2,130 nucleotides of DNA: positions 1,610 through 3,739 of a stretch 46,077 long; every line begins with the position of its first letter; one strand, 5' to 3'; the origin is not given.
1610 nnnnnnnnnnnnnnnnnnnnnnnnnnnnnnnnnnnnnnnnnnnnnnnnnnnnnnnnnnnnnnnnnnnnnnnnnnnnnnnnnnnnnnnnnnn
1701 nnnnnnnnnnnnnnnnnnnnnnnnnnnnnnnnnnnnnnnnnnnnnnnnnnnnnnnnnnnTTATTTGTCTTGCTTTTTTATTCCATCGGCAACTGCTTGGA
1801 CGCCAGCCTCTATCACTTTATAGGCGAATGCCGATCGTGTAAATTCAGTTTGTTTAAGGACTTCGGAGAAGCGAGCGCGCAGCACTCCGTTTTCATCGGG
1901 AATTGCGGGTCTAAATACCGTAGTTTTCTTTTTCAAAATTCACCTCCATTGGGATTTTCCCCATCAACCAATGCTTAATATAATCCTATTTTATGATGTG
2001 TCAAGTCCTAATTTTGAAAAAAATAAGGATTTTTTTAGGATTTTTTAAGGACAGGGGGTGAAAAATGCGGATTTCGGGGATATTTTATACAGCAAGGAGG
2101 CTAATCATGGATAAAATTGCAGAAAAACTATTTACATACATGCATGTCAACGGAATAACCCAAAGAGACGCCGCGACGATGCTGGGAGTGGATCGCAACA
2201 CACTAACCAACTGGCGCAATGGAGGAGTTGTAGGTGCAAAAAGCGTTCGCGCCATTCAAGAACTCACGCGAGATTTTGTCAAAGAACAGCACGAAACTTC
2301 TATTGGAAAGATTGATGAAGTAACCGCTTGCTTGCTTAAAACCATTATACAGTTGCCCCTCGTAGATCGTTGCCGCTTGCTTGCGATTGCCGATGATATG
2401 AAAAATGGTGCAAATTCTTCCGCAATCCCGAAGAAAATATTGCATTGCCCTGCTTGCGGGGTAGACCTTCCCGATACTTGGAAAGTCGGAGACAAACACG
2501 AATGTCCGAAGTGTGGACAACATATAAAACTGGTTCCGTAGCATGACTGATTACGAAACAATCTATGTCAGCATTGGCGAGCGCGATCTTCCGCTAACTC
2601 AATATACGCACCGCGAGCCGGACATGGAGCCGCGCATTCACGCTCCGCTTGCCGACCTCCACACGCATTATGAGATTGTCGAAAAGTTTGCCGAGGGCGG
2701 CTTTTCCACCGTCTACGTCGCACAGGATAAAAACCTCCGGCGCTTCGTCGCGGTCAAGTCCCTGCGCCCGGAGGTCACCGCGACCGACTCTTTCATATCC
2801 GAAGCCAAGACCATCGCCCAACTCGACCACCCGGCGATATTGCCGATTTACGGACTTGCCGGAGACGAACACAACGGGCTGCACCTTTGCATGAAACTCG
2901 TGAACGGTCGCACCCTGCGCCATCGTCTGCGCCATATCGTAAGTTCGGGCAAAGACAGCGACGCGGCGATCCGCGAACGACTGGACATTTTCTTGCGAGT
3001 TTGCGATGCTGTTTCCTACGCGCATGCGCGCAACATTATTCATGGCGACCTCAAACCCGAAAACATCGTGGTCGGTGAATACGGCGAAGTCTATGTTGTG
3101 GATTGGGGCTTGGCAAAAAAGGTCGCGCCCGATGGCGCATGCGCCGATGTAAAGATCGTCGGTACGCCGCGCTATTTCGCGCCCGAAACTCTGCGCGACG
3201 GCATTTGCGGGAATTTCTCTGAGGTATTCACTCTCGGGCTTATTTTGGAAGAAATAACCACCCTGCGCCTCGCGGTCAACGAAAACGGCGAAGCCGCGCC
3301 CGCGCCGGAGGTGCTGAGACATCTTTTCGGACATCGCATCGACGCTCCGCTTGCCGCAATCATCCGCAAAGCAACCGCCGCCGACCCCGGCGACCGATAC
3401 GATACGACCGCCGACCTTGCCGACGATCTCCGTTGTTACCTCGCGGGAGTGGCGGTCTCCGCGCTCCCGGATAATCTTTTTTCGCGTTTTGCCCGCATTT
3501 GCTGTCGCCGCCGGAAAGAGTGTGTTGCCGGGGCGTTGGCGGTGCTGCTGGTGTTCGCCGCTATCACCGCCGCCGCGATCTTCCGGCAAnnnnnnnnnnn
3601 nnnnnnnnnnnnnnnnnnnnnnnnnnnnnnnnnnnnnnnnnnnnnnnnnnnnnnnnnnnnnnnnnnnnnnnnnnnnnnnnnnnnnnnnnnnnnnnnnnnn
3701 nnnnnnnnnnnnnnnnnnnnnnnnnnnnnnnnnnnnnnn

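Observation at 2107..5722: Repressor-like HTH/zinc-ribbon gene translationally coupled to a Cache-sensor Ser/Thr kinase inside the lysogeny operon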

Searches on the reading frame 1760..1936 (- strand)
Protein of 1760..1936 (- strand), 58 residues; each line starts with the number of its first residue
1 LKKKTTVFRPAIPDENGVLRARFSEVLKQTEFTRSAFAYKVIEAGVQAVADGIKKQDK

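Call 3: search_protein_families(library=pfam, proteins=[window:1760-1936:-], max_evalue=0.1)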
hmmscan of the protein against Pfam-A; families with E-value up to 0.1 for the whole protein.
window:1760-1936:- (58 aa): 0 families

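Call 8: search_protein_families(library=phrogs, proteins=[window:1760-1936:-], max_evalue=0.01)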
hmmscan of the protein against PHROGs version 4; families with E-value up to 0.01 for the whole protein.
window:1760-1936:- (58 aa): 0 families

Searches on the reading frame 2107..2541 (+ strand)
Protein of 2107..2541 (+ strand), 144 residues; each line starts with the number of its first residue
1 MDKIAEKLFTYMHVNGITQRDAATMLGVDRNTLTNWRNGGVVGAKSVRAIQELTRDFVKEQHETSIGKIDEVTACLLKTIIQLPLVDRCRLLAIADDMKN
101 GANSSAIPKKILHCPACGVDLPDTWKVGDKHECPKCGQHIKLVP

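Call 3: search_protein_families(library=pfam, proteins=[window:2107-2541:+], max_evalue=0.1)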
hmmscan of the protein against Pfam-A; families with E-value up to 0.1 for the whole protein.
window:2107-2541:+ (144 aa): 19 families
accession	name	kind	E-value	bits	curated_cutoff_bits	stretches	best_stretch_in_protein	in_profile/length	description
PF01381.28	HTH_3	-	6.9e-05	23.2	23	1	15-48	8-39/55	Helix-turn-helix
PF13384.12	HTH_23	-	0.00037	20.7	24.6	1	14-38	15-39/50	Homeodomain-like domain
PF12773.13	DZR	-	0.0012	19.3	27.3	1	106-141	7-35/45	Double zinc ribbon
PF18551.6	TackOD1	-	0.0013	18.7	32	1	5-141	10-135/188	Thaumarchaeal output domain 1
PF12728.13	HTH_17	-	0.0017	19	27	1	18-45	3-31/51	Helix-turn-helix domain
PF13240.11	Zn_Ribbon_1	-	0.0025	18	25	0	113-126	1-14/23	zinc-ribbon domain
PF21344.3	Zn_ribbon_LysW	-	0.0036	17.4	27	0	107-121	17-31/46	Alpha-aminoadipate carrier protein LysW-like, globular domain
PF13248.11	Zn_ribbon_3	-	0.0093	15.9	27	0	132-140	4-12/26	zinc-ribbon domain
PF12844.13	HTH_19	-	0.018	15.4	30.2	1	15-40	11-36/64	Helix-turn-helix domain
PF13022.12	HTH_Tnp_1_2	-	0.026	15.1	27.9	1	15-70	25-80/122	Helix-turn-helix of insertion element transposase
PF23548.1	Zn_ribbon_FGT1_2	-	0.032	14.3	27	0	113-122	22-31/35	FORGETTER1 second zinc ribbon domain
PF24460.1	DUF7575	-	0.049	13.4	28.5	0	112-121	4-13/28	Domain of unknown function (DUF7575)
PF15943.11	YdaS_toxin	-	0.052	13.8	30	1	22-59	14-52/65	Bacterial toxin YdaS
PF07191.17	Zn_ribbon_6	-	0.072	13.5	25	0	110-142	15-41/67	Double zinc ribbon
PF13560.12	HTH_31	-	0.081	13.7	27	0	15-41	13-39/64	Helix-turn-helix domain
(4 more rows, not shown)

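Call 8: search_protein_families(library=phrogs, proteins=[window:2107-2541:+], max_evalue=0.01)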
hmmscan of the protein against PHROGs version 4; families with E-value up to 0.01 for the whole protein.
window:2107-2541:+ (144 aa): 16 families
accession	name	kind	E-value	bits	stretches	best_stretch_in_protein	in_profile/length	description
phrog_2328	-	transcription regulation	3.5e-06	27.8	1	2-47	14-60/128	transcriptional repressor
phrog_4779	-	transcription regulation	2.2e-05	25.9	1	6-60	5-60/98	transcriptional regulator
phrog_296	-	integration and excision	6.9e-05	22.7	1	2-64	226-286/626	DNA transposition protein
phrog_8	-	transcription regulation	0.00059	20.4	1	15-50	88-124/346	transcriptional regulator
phrog_4151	-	DNA, RNA and nucleotide metabolism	0.0013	19.6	1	12-38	16-42/154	DNA binding protein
phrog_3218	-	head and packaging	0.0021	18.9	1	11-55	28-72/152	terminase small subunit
phrog_2538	-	head and packaging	0.0024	18.9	1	8-60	10-62/129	terminase small subunit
phrog_7344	-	head and packaging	0.0027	18.9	1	15-67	27-75/161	terminase small subunit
phrog_3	-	transcription regulation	0.0027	18.6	1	1-54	86-137/430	transcriptional repressor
phrog_4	-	transcription regulation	0.0029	17.6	1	1-43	130-173/400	transcriptional repressor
phrog_4102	-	head and packaging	0.0036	18.5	1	3-40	18-54/166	terminase small subunit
phrog_2967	-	transcription regulation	0.0044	17.6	1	2-39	9-46/225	transcriptional regulator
phrog_1337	-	DNA, RNA and nucleotide metabolism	0.0048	17.2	1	5-64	16-75/316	DNA binding protein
phrog_409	-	transcription regulation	0.0054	18.3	1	16-59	25-66/127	transcriptional regulator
phrog_664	-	DNA, RNA and nucleotide metabolism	0.0075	17.1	1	10-54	46-86/210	DNA binding protein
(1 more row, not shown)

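Call 21: find_homologous_proteins(query=window:2107-2541:+, max_evalue=0.01)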
Query window:2107-2541:+ (144 aa): 1 proteins with E <= 0.01 among 13 candidates.
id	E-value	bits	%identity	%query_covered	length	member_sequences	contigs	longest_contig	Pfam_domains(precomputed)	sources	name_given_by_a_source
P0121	8.7e-93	326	100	100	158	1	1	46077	-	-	-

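Call 40: search_protein_families(library=padloc, proteins=[window:2107-2541:+], max_evalue=0.01)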
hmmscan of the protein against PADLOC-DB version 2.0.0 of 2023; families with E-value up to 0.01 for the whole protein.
window:2107-2541:+ (144 aa): 1 family
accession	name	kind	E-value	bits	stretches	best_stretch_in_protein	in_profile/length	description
PDLC04133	mad1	-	0.0088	14.3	0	17-40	6-29/60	mads_1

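Call 41: search_protein_families(library=ncbifam, proteins=[window:2107-2541:+], max_evalue=0.01)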
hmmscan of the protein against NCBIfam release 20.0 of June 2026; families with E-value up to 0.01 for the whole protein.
window:2107-2541:+ (144 aa): 5 families
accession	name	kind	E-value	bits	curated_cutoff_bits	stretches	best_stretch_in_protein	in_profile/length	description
TIGR03830.1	CxxCG_CxxCG_HTH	subfamily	0.00023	21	61.8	0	16-50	78-112/127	type II TA system antitoxin MqsA family protein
NF041070.1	carrier_LysW_Arch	domain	0.0067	16.5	75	0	113-143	4-36/57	alpha-aminoadipate/glutamate carrier protein LysW/ArgW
NF041909.1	HVO_2753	equivalog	0.0075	16.1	80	0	110-140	8-36/59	HVO_2753 family zinc finger protein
TIGR02605.1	CxxC_CxxC_SSSS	subfamily_domain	0.0076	16.3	31.3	0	113-138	7-34/52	FmdB family zinc ribbon protein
NF046037.1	carphisopro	domain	0.0099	16.1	38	0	18-55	10-47/54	carph-isopro domain-containing protein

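Call 42: find_homologous_proteins(query=A1, max_evalue=0.01)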
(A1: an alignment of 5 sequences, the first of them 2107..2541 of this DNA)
Query A1 (5 sequences) (144 aa, profile of the alignment): 13 proteins with E <= 0.01 among 3581 candidates.
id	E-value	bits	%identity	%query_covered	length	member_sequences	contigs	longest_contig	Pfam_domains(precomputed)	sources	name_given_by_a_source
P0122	9.5e-66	238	30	97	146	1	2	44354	PF14549.13,PF04967.19,PF01381.29,PF13560.13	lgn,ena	-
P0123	1.4e-63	231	26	100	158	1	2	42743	PF12844.14,PF15943.12,PF01381.29,PF13560.13,PF13443.13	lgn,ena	-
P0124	2.1e-58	215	41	40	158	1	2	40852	-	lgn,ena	-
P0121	2.4e-51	192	100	100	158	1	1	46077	-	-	-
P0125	2.0e-48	182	28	52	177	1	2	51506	-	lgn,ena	-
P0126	2.4e-26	111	32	26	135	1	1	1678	PF15943.12,PF01381.29,PF13560.13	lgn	-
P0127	8.6e-25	106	24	73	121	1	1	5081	PF12844.14,PF01381.29,PF13560.13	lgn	-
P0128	1.6e-23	101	-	-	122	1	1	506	-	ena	-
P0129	1.9e-19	88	45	20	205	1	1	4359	-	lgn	-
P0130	1.5e-18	85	-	-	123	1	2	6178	-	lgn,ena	-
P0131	1.1e-3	37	-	-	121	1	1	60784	-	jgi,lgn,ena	-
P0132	4.2e-3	35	-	-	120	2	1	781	-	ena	-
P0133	7.3e-3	34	-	-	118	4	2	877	PF15943.12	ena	-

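Call 46: find_encoding_contigs(protein=P0127, flank=6000, max_places=2)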
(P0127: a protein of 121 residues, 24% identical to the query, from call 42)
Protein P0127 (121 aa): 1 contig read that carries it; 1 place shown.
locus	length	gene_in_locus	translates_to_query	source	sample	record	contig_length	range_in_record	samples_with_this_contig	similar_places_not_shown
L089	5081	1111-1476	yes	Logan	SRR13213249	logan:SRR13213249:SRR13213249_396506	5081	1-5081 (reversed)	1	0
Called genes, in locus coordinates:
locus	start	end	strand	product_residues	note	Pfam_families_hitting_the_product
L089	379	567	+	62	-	-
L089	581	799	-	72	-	-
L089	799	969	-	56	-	PF01402:RHH_1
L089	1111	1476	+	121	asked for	PF13560:HTH_31 (weak), PF01381:HTH_3, PF12844:HTH_19 (weak)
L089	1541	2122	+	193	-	-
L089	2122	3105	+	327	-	PF00589:Phage_integrase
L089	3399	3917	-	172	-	PF13560:HTH_31 (weak)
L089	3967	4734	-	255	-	PF12083:DUF3560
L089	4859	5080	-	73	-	?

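Call 47: find_encoding_contigs(protein=P0130, flank=6000, max_places=2)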
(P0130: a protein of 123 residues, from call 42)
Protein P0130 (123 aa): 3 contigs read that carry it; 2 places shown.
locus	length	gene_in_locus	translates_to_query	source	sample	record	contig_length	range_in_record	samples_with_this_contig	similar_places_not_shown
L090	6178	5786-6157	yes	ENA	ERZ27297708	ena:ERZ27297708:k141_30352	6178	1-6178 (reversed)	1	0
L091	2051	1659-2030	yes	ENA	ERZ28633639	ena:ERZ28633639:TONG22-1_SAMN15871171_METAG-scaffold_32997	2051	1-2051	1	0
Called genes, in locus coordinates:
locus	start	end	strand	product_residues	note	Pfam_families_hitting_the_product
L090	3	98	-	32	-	?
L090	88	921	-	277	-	-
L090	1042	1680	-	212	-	-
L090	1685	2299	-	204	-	-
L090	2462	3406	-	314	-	-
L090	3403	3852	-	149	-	-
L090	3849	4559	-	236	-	PF24703:DUF7666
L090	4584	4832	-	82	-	-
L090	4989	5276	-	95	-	-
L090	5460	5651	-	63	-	-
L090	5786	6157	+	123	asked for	-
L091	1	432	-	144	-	?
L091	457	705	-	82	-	-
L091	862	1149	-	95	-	-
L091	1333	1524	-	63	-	-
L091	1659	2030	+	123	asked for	-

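Call 48: find_encoding_contigs(protein=P0129, flank=6000, max_places=2)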
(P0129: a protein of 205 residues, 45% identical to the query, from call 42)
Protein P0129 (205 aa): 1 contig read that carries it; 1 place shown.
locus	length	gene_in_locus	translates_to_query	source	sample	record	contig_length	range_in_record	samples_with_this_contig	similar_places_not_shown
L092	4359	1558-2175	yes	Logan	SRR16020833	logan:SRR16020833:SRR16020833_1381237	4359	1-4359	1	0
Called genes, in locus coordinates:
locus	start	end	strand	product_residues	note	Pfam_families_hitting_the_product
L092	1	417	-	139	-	?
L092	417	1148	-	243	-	PF02498:Bro-N, PF03374:ANT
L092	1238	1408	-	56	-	-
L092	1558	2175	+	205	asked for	-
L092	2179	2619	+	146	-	PF13560:HTH_31, PF01381:HTH_3, PF12844:HTH_19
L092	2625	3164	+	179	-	PF13248:Zn_ribbon_3 (faint), PF13717:Zn_ribbon_4 (weak)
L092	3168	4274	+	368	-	PF00589:Phage_integrase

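Call 53: find_related_loci(query=A5, collection=metagenome_contigs, flank=5000)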
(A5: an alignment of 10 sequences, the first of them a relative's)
Query A5 (146 aa) in metagenome_contigs; peptide patterns used: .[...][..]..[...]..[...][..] (x = any residue, [..] = any of these).
476 stretches matched a pattern, but none encodes a relative of the query by tblastn (E <= 1e-3).

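Call 54: find_related_loci(query=A5, collection=viral_contigs, flank=5000)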
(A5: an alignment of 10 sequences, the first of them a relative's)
Query A5 (146 aa) in viral_contigs; peptide patterns used: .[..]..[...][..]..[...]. (x = any residue, [..] = any of these).
51 stretches matched a pattern, but none encodes a relative of the query by tblastn (E <= 1e-3).

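Call 58: find_encoding_contigs(protein=P0126, flank=3000, max_places=2)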
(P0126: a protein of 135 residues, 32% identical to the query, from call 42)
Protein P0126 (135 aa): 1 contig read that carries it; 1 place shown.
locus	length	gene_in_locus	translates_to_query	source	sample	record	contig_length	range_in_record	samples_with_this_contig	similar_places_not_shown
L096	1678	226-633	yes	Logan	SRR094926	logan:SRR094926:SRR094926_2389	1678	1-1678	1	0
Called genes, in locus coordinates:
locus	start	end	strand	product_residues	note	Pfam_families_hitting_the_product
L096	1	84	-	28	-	?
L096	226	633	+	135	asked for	PF13560:HTH_31, PF01381:HTH_3, PF15943:YdaS_toxin (faint)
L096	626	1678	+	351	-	?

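Call 102: search_protein_representatives(alignment_id=A4)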
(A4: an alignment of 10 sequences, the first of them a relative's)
Query: 10 sequences, 151 profile positions. Proteins with E-value up to 0.001 (for the whole library): 6028; up to 1e-10: 251; up to 1e-30: 17. The best 150 are listed.
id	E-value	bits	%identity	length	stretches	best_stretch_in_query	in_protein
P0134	1.2e-60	220.2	-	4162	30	11-50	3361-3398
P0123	1.3e-58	213.6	-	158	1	1-150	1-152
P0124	7.8e-57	207.9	-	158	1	1-150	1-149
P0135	1.4e-55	203.8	-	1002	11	11-94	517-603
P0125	5.0e-49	182.5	-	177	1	2-150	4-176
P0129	1.4e-48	181.1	-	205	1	1-151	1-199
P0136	1.5e-47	177.8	-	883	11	11-75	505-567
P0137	6.2e-45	169.2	-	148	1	1-150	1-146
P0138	3.3e-40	153.9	-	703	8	11-68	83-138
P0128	1.3e-39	152.0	-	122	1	1-119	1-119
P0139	9.2e-36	139.5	-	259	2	9-148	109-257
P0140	8.2e-35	136.4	-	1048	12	18-58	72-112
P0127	3.1e-34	134.5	-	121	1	1-114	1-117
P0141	4.3e-34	134.1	-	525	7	11-57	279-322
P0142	2.5e-33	131.6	-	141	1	15-150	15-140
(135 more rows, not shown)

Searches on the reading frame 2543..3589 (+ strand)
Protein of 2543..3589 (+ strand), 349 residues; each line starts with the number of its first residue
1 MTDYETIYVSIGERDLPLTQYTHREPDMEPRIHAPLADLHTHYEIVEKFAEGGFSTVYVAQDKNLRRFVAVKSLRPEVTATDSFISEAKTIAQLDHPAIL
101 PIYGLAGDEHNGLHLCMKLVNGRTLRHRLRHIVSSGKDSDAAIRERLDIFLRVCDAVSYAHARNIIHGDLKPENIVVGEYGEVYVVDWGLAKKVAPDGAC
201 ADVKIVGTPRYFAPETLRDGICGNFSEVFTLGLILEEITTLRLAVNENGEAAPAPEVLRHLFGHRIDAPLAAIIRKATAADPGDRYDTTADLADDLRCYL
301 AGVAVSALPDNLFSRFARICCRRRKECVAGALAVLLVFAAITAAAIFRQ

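Call 77: search_dna_similar(query=window:2543-3589:+, collection=phages, mode=protein, max_evalue=1e-8, max_rows=25)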
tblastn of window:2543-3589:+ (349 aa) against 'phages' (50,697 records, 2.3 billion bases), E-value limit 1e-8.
Records with a match: 25; places in all: 25; records where one place covers at least 80% of the query: 0.
Best place of each record, by identity: <60% 25.
By first word of the organism name: Bacteriophage 13; Listeria 6; Enterococcus 2; Bacillus 2; Staphylococcus 1; uncultured 1.
By host as written in the record: - 15; Listeria monocytogenes 6; Bacillus subtilis BEST7003 2; Enterococcus faecalis 1; Staphylococcus aureus 1.
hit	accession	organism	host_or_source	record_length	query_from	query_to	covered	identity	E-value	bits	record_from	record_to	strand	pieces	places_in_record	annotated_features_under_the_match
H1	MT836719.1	Bacteriophage sp.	human fecal samples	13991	39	308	77%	33.0%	2e-22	104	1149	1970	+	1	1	record has no annotation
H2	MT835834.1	Bacteriophage sp.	human fecal samples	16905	39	300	75%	33.7%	3e-27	118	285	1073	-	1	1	record has no annotation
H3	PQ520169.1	Enterococcus phage IME_EF3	-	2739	39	302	76%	32.9%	7e-22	102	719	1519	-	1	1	record has no annotation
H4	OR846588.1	Enterococcus phage Efs 1-1-1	Enterococcus faecalis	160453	39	302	76%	32.9%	9e-22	102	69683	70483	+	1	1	record has no annotation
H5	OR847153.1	Listeria phage LM 4-11-1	Listeria monocytogenes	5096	39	300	75%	32.4%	5e-21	100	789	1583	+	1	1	record has no annotation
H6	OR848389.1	Listeria phage LM 4-14-1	Listeria monocytogenes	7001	39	300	75%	32.4%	5e-21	100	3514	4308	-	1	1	record has no annotation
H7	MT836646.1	Bacteriophage sp.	human fecal samples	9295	43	300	74%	32.8%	3e-25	112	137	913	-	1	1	record has no annotation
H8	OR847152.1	Listeria phage LM 4-11-1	Listeria monocytogenes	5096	39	300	75%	31.3%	5e-21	100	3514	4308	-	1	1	record has no annotation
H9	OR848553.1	Listeria phage LM 4-14-1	Listeria monocytogenes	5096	39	300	75%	31.3%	5e-21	100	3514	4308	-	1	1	record has no annotation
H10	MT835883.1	Bacteriophage sp.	human fecal samples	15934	39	299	75%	30.4%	5e-19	94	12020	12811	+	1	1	record has no annotation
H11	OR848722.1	Listeria phage LM 4-14-1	Listeria monocytogenes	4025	39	301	75%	29.3%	2e-20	98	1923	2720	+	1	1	record has no annotation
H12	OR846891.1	Listeria phage LM 4-11-1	Listeria monocytogenes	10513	39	301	75%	29.3%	2e-20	98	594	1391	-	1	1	record has no annotation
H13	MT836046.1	Bacteriophage sp.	human fecal samples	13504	39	316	80%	27.7%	4e-15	82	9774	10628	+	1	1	record has no annotation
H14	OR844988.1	Staphylococcus phage SA 1306 Kay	Staphylococcus aureus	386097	39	300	75%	28.5%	4e-18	92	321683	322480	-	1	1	record has no annotation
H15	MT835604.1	Bacteriophage sp.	human fecal samples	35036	39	299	75%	28.5%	4e-17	89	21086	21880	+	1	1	record has no annotation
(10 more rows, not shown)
